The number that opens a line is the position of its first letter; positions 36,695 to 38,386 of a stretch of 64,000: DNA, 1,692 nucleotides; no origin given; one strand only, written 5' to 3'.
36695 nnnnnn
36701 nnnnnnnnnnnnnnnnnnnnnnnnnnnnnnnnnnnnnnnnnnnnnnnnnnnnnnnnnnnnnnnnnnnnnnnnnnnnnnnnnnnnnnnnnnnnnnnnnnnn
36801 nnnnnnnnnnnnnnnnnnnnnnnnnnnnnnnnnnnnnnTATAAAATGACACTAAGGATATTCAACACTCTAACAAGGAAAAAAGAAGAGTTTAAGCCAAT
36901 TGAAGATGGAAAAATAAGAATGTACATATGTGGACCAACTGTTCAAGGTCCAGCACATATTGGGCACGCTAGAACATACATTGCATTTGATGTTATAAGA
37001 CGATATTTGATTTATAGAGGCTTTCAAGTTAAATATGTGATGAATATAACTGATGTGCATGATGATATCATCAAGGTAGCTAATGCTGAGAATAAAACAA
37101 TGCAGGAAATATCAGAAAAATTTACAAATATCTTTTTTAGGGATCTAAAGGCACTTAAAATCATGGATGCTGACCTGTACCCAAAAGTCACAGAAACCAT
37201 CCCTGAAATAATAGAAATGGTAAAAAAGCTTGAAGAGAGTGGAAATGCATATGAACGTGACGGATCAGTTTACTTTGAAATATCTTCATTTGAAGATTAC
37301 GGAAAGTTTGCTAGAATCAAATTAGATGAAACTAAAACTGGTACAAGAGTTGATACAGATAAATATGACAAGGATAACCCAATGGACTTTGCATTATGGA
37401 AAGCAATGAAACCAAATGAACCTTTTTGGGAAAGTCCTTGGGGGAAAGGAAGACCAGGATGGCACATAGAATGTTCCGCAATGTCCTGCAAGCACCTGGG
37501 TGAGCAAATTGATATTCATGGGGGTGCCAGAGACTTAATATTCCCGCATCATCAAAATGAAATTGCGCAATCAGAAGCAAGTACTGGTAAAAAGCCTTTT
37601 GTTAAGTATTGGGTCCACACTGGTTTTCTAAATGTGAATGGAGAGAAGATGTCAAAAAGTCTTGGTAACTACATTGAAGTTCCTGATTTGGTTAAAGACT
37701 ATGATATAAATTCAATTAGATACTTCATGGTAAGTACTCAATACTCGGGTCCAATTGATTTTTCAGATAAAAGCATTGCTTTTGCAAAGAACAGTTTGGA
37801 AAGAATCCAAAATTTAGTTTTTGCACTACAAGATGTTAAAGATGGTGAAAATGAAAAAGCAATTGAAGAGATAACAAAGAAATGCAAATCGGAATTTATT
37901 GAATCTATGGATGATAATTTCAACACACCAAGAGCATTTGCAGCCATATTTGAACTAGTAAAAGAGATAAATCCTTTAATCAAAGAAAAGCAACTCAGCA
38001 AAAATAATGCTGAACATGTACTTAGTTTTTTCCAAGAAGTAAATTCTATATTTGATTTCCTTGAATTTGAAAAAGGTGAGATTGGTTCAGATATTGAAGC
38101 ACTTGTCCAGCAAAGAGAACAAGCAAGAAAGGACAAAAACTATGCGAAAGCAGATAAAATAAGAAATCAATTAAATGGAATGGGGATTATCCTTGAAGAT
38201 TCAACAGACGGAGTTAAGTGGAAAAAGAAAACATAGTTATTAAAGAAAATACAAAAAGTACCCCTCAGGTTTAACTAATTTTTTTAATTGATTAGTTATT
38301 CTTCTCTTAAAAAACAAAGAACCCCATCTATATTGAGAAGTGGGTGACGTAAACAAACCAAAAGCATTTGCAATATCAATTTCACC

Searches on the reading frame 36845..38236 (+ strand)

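Call 53: search_protein_families(library=pfam, proteins=[window:36845-38236:+], max_evalue=0.00001)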
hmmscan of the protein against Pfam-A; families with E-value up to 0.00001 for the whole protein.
window:36845-38236:+ (463 aa): 6 families
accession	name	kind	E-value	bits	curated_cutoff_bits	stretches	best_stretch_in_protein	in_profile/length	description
PF01406.26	tRNA-synt_1e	-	1.3e-122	409.4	27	1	16-315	2-300/301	tRNA synthetases class I (C) catalytic domain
PF09334.17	tRNA-synt_1g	-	4.5e-19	68.9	20.1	2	33-145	10-123/391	tRNA synthetases class I (M)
PF00133.28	tRNA-synt_1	-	4.9e-15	55.6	22.7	1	230-306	337-413/414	tRNA synthetases class I (I, L, M and V)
PF09190.17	DALR_2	-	4.3e-12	46.8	22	1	350-406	1-56/57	DALR domain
PF01921.24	tRNA-synt_1f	-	2.9e-09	36.8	27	0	262-339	276-353/360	tRNA synthetases class I (K)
PF23493.1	CysS_C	-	4.3e-08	33.6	23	1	412-459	3-50/51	Cysteinyl-tRNA ligase anticodon binding domain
